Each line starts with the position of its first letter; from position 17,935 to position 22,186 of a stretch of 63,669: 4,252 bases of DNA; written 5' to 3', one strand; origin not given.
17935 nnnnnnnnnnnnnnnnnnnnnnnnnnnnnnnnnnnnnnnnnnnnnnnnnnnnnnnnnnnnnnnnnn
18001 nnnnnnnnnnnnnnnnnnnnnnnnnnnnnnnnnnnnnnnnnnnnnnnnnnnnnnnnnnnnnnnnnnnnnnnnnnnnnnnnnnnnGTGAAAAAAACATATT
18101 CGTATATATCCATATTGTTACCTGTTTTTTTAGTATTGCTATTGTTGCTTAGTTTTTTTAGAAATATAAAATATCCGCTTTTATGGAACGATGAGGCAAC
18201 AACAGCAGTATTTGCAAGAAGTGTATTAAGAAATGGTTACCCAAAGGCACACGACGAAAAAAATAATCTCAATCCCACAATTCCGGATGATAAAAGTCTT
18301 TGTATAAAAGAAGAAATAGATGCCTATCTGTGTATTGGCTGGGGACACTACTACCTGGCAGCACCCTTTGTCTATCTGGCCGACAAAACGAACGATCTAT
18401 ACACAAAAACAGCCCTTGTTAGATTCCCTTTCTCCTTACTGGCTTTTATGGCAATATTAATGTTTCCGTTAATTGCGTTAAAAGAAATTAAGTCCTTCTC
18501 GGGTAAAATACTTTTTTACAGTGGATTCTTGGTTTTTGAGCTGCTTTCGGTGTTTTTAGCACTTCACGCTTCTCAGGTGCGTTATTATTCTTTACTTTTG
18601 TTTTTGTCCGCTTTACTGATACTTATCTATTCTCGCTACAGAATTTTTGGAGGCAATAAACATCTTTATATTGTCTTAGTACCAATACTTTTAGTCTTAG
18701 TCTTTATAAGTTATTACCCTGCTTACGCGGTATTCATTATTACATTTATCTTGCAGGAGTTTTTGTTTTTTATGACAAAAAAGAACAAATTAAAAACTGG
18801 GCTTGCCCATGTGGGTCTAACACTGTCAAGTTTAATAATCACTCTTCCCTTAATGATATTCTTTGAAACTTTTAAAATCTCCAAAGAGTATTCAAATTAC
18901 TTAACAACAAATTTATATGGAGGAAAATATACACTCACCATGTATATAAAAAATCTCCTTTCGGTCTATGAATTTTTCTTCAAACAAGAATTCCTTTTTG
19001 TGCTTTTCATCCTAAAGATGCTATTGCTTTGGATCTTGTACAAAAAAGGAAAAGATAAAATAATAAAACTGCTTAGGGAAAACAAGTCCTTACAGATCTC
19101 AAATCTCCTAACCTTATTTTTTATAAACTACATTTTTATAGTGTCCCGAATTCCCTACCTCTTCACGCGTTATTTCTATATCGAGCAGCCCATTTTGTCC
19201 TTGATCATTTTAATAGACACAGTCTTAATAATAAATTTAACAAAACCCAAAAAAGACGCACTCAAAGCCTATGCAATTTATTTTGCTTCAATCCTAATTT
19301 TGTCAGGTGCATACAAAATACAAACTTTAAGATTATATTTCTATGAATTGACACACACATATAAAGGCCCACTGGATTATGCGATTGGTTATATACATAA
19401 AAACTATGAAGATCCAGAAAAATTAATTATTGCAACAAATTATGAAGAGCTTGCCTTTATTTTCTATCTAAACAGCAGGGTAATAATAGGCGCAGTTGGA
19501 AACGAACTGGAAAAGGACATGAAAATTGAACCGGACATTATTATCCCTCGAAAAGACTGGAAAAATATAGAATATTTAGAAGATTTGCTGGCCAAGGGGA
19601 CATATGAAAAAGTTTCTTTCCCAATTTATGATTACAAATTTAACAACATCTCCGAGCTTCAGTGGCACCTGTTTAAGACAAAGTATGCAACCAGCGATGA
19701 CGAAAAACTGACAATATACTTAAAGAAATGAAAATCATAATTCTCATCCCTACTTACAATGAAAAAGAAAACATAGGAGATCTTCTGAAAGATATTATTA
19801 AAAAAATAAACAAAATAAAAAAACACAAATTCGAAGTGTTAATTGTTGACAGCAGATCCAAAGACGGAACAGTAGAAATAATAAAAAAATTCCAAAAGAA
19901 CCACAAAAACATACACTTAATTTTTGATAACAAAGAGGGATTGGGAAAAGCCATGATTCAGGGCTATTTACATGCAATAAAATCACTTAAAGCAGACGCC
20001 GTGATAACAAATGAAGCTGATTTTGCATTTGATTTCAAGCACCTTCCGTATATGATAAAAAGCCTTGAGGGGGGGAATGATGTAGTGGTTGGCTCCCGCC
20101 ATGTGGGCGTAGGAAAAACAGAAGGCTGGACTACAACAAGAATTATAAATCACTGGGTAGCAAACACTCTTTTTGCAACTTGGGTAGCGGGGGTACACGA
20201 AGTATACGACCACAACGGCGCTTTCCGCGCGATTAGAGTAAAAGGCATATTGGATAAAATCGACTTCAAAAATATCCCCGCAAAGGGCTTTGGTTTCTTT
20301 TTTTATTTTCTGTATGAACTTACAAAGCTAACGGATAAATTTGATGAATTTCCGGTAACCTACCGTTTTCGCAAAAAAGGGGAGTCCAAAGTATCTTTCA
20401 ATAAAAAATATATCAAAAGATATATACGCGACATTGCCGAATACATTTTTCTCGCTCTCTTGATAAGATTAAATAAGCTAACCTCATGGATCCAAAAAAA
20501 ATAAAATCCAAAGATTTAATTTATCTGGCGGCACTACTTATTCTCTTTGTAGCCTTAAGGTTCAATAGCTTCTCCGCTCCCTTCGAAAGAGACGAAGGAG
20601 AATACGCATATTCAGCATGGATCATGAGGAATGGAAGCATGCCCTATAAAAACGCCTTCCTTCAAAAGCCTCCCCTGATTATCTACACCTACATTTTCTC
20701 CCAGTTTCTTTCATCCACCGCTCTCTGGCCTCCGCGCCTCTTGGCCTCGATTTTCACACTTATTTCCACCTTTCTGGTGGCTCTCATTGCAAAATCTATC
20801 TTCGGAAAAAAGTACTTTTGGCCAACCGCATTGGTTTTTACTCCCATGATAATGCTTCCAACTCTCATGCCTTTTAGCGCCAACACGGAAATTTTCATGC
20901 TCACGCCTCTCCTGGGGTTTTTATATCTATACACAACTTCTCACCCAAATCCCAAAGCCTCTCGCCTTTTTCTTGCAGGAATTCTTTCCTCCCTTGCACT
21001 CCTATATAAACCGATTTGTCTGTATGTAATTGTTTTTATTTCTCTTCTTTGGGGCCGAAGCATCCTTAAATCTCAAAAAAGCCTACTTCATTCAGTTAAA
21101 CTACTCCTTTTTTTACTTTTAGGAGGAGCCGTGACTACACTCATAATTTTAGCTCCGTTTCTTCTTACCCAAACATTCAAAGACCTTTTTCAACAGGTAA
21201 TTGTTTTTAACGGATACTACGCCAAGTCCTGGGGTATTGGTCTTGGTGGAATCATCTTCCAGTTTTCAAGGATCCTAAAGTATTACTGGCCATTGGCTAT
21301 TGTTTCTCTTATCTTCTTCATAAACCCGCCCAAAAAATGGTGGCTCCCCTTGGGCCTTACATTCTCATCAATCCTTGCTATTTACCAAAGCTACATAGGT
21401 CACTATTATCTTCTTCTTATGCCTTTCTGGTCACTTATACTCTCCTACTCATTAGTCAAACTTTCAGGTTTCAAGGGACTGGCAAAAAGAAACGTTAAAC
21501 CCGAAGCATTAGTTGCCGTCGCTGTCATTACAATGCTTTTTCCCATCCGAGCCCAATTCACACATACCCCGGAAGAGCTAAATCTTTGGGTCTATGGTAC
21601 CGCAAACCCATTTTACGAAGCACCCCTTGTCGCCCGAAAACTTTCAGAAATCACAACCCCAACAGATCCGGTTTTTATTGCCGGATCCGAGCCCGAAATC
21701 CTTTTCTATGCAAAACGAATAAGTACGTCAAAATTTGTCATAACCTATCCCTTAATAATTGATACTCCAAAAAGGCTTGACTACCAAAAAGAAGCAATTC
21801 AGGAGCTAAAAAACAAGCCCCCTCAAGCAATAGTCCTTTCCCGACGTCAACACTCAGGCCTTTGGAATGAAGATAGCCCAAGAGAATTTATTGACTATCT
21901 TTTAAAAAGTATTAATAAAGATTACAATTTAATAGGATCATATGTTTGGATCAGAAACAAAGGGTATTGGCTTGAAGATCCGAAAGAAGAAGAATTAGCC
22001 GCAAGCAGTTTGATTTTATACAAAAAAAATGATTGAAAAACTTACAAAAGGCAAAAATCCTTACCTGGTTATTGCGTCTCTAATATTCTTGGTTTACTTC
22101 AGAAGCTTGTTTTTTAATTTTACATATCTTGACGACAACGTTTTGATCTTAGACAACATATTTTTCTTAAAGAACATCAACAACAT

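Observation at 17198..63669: About 46-kb multi-GT-C surface glycosylation island: about 20 lipid-donor transferases served by four donor synthases and one GtrA domain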

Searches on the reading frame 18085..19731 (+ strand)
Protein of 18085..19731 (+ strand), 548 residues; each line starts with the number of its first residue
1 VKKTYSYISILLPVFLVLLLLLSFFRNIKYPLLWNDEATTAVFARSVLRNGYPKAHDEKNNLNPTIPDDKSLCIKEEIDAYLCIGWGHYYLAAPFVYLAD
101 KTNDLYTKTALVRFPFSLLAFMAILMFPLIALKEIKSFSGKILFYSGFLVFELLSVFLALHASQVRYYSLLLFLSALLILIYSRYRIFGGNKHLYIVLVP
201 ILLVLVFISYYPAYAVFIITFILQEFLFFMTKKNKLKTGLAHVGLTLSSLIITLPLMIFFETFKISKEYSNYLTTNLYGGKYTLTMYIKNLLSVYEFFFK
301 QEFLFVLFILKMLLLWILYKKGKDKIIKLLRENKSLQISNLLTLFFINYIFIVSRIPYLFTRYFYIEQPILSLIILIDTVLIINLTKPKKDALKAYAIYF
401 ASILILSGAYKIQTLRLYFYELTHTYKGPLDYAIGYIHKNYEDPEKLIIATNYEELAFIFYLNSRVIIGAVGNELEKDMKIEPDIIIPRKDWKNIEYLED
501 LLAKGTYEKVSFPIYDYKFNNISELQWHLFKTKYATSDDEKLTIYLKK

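Call 3: search_protein_families(library=pfam, proteins=[window:18085-19731:+], max_evalue=0.01)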
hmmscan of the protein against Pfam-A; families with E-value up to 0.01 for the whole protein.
window:18085-19731:+ (548 aa): 0 families

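Call 22: search_protein_families(library=ncbifam, proteins=[window:18085-19731:+], max_evalue=0.01)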
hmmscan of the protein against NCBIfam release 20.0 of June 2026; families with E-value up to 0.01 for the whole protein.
window:18085-19731:+ (548 aa): 0 families

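Call 30: find_homologous_proteins(query=window:18085-19731:+, max_evalue=0.00001)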
Query window:18085-19731:+ (548 aa): 196 proteins with E <= 0.00001 among 8000 candidates; the best 120 are listed.
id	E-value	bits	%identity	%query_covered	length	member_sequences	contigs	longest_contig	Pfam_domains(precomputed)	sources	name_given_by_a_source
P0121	0.0e+0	1175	99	100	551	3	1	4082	-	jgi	-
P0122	1.5e-140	488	47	95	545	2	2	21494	-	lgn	-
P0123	1.3e-107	379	42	98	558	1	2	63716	-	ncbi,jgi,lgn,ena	ncbi:MAG: hypothetical protein WC839_00585 [Candidatus Paceibacterota bacterium]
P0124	1.6e-107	379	40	99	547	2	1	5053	-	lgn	-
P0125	7.2e-107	377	42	98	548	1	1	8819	-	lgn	-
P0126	1.7e-106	375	40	97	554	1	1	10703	-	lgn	-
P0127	6.7e-106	373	39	96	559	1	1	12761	-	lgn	-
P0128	8.2e-106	373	41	98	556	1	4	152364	-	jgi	jgi:hypothetical protein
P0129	1.3e-105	372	43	98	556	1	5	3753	-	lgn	-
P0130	1.3e-105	372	39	98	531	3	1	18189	-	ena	-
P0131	2.7e-105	371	44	95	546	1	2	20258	-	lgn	-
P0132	1.4e-104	369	42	98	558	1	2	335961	-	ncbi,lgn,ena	-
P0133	2.1e-104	369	42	99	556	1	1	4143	-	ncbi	-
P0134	3.0e-104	368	40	96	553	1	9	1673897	-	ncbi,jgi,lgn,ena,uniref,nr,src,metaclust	ncbi:hypothetical protein A2276_03135 [candidate division WOR-1 bacterium RIFOXYA12_FULL_43_27]|unir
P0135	2.0e-103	365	41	98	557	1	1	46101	-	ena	-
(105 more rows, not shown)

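Call 45: predict_structure(alignment_id=A3)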
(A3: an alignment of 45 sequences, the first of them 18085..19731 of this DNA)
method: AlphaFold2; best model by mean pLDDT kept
length: 548 residues; sequences in the alignment: 45
mean_pLDDT: 94.7   pTM: 0.93
mean pLDDT of the five models: 94.7, 93.9, 93.7, 93.3, 92.8
residues with pLDDT >= 90: 503; 70-90: 39; 50-70: 6; < 50: 0
segments of 3 or more residues with pLDDT < 50: none
pLDDT, mean of each block of 10 residues (from residue 1): 74 97 97 96 97 94 92 95 89 98 98 98 98 94 96 96 96 98 96 96 97 97 97 93 96 95 94 92 93 96 93 95 95 97 98 95 97 97 90 79 83 94 95 98 98 97 97 95 97 95 97 95 94 96 97
secondary structure, 60 per line:
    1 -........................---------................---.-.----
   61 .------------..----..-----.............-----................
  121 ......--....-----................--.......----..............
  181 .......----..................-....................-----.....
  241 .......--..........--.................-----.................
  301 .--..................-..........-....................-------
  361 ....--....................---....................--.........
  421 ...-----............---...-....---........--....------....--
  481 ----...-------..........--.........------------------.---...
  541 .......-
elements in order: H2-25 H35-50 H87-99 H105-126 H129-132 H138-153 H156-162 H167-187 H192-209 H211-230 H236-247 H250-259 H262-278 H284-301 H304-321 H323-332 H334-353 H361-364 H367-386 H390-409 H412-423 H429-440 E448-451 H455-462 E465-468 H475-478 E485-487 H495-504 E507-515 E541-547

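Call 50: fold_search(model_id=the predicted structure, library=pdb)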
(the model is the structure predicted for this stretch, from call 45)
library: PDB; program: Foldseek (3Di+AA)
matches with E <= 10: 86; with E <= 0.001: 9
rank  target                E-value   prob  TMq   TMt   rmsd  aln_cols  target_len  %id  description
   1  9s6t_A                3.0e-06  1.00  0.57  0.63   7.4       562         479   13  Ternary cryo-EM structure of chicken ALG12 with Dol25-PP-GlcNAc2Man7, Dol25-P-Man, and Fab (released 2026-03-18)
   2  8pn9_A                5.1e-05  1.00  0.52  0.45  12.3       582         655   10  Structure of human oligosaccharyltransferase OST-A complex bound to NGI-1 (released 2024-05-08)
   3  8b6l_I                6.3e-05  1.00  0.51  0.42  10.9       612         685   11  Subtomogram average of the human Sec61-TRAP-OSTA-translocon (released 2022-12-07)
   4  9s6u_A                2.3e-04  1.00  0.54  0.54   8.6       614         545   14  Ternary cryo-EM structure of human ALG9 with Dol25-PP-GlcNAc2Man8, Dol25-P-Man and Fab (released 2026-03-18)
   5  9s6s_A                4.6e-04  1.00  0.51  0.52   9.6       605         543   14  Ternary cryo-EM structure of human ALG9 with Dol25-PP-GlcNAc2Man6, Dol25-P-Man and Fab (released 2026-03-18)
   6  5f15                  4.6e-04  1.00  0.48  0.48  10.6       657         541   10  Crystal Structure of ArnT from Cupriavidus metallidurans bound to Undecaprenyl phosphate (released 2016-02-17)
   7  6s7o_A                5.1e-04  1.00  0.52  0.45  12.1       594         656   10  Cryo-EM structure of human oligosaccharyltransferase complex OST-A (released 2019-12-18)
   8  5ezm                  5.5e-04  1.00  0.50  0.51  11.5       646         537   10  Crystal Structure of ArnT from Cupriavidus metallidurans in the apo state (released 2016-02-17)
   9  6ezn_F                6.9e-04  1.00  0.49  0.43  12.1       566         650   12  Cryo-EM structure of the yeast oligosaccharyltransferase (OST) complex (released 2018-01-17)
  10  6s7t_A                1.2e-03  1.00  0.52  0.42   9.3       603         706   10  Cryo-EM structure of human oligosaccharyltransferase complex OST-B (released 2019-12-18)
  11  7zlh_A                2.9e-03  1.00  0.46  0.40   9.9       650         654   10  Cryo-EM structure of C-mannosyltransferase CeDPY19, in apo state, bound to CMT2-Fab and anti-Fab nanobody (released 2023-01-11)
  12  9i5k_A                4.3e-03  1.00  0.48  0.52   7.6       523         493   14  Structure of the Chaetomium thermophilum Pmt4 homodimer (C2 symmetry) (released 2025-12-24)
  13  6gxc_A                5.1e-03  1.00  0.48  0.39   9.8       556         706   14  Bacterial oligosaccharyltransferase PglB in complex with an inhibitory peptide and a reactive lipid-linked oligosaccha (released 2018-11-14)
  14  7zlg_A                6.4e-03  1.00  0.45  0.39  11.9       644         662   11  Cryo-EM structure of C-mannosyltransferase CeDPY19, in complex with acceptor peptide and bound to CMT2-Fab and anti-Fa (released 2023-01-11)
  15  5ogl_A                6.6e-03  1.00  0.47  0.38   9.9       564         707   14  Structure of bacterial oligosaccharyltransferase PglB in complex with an acceptor peptide and an lipid-linked oligosac (released 2017-10-25)
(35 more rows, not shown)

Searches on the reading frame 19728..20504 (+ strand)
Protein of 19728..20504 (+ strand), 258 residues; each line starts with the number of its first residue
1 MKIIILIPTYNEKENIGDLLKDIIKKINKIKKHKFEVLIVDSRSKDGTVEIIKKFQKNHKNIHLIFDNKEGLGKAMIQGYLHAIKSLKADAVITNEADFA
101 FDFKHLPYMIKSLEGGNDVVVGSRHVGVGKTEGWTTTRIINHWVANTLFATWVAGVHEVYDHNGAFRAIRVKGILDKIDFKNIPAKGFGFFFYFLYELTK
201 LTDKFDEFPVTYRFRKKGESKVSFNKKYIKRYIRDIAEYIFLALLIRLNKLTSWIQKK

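Call 3: search_protein_families(library=pfam, proteins=[window:19728-20504:+], max_evalue=0.01)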
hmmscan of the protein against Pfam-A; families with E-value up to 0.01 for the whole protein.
window:19728-20504:+ (258 aa): 5 families
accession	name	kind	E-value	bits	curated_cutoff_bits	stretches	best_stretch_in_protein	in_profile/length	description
PF00535.33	Glycos_transf_2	-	2e-24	86.8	23.3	1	5-172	2-162/168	Glycosyl transferase family 2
PF13641.12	Glyco_tranf_2_3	-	0.00015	22.3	27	1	4-95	4-93/230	Glycosyltransferase like family 2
PF11735.13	CAP59_mtransfer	-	0.001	19.2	28.8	1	2-63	1-62/242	Cryptococcal mannosyltransferase 1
PF07252.16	DUF1433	-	0.0037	17.9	30.8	1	52-102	13-63/88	Protein of unknown function (DUF1433)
PF10111.15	Glyco_tranf_2_2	-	0.007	16.3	27.3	0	5-65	2-60/276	Glycosyltransferase like family 2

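Call 55: search_protein_families(library=ncbifam, proteins=[window:19728-20504:+], max_evalue=0.00001)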
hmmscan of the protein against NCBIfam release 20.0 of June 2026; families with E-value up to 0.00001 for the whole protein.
window:19728-20504:+ (258 aa): 15 families
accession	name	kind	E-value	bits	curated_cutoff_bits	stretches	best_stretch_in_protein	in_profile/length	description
TIGR04182.1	glyco_TIGR04182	equivalog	2e-15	57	325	1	3-220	2-199/293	S-layer glycoprotein N-glycosyltransferase AglJ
NF047588.1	GlcsyltransPgfSStrep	equivalog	3.8e-15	55.9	500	1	1-226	1-209/308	glycosyltransferase PgfS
TIGR03937.1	PgaC_IcaA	equivalog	1.2e-13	50.9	422.3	1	2-119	46-156/407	poly-beta-1,6-N-acetyl-D-glucosamine synthase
NF007986.1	PRK10714.1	equivalog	3.3e-13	49.3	529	1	2-147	7-149/316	undecaprenyl-phosphate 4-deoxy-4-formamido-L-arabinose transferase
NF041391.1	DPhHxTase_Halo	equivalog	2e-12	46.5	375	1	9-181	3-156/213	dolichyl-phosphate hexose transferase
NF038302.1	EPS_HpsE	equivalog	6.8e-11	41.7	300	1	2-75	2-77/307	hormogonium polysaccharide biosynthesis glycosyltransferase HpsE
TIGR04283.1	glyco_like_mftF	equivalog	1.5e-09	37.8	182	1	5-84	3-72/221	TIGR04283 family arsenosugar biosynthesis glycosyltransferase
NF045692.1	OglycostaseCruG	equivalog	1.7e-09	37.1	600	1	3-69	43-105/386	2'-O-glycosyltransferase CruG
NF007482.0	PRK10073.1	equivalog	1.9e-07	30.4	423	1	2-80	7-81/334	glycosyltransferase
NF058614.1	PPMAGASynPpgS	equivalog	7.2e-07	28.9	370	1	4-130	3-119/226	polyprenyl-phospho-N-acetylgalactosaminyl synthase PpgS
NF047683.1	TeichurnBiosyTuaG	equivalog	7.3e-07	29.1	400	1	3-75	8-75/252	teichuronic acid biosynthesis protein TuaG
TIGR03111.1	glyc2_xrt_Gpos1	hypoth_equivalog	9.7e-07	27.9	363.95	1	2-120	50-163/439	TIGR03111 family XrtG-associated glycosyltransferase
NF041875.1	EPS_EpsD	equivalog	1.2e-06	28.1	370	1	5-78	3-73/325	exopolysaccharide biosynthesis glycosyltransferase EpsD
NF050050.1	ProtGlycPglI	equivalog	2.9e-06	26.9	500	1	2-69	3-66/306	GalNAc(5)-diNAcBac-PP-undecaprenol beta-1,3-glucosyltransferase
NF010496.0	PRK13915.1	equivalog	6.3e-06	25.5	262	1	2-55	32-84/307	glucosyl-3-phosphoglycerate synthase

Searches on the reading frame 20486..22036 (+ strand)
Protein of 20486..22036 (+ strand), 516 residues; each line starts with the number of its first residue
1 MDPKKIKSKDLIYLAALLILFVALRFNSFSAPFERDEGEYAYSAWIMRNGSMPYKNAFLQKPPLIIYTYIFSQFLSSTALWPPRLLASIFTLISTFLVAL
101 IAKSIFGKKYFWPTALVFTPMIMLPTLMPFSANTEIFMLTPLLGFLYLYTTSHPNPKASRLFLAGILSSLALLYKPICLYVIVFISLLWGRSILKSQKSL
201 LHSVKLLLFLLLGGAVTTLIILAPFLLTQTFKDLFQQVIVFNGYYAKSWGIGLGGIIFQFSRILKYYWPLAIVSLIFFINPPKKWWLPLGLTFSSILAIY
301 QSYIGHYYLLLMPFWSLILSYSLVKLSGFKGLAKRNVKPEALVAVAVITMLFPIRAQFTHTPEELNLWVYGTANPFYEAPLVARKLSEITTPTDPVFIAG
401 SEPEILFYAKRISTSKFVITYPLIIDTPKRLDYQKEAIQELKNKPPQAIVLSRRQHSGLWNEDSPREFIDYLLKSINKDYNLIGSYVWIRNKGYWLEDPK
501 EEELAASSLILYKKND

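Call 3: search_protein_families(library=pfam, proteins=[window:20486-22036:+], max_evalue=0.01)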
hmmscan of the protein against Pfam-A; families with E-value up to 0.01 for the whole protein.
window:20486-22036:+ (516 aa): 1 family
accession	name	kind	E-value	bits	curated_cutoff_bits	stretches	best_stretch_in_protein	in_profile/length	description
PF13231.12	PMT_2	-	1.7e-05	25.5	26.1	1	61-209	2-152/160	Dolichyl-phosphate-mannose-protein mannosyltransferase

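Call 22: search_protein_families(library=ncbifam, proteins=[window:20486-22036:+], max_evalue=0.01)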
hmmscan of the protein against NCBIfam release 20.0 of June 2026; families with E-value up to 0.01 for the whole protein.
window:20486-22036:+ (516 aa): 0 families
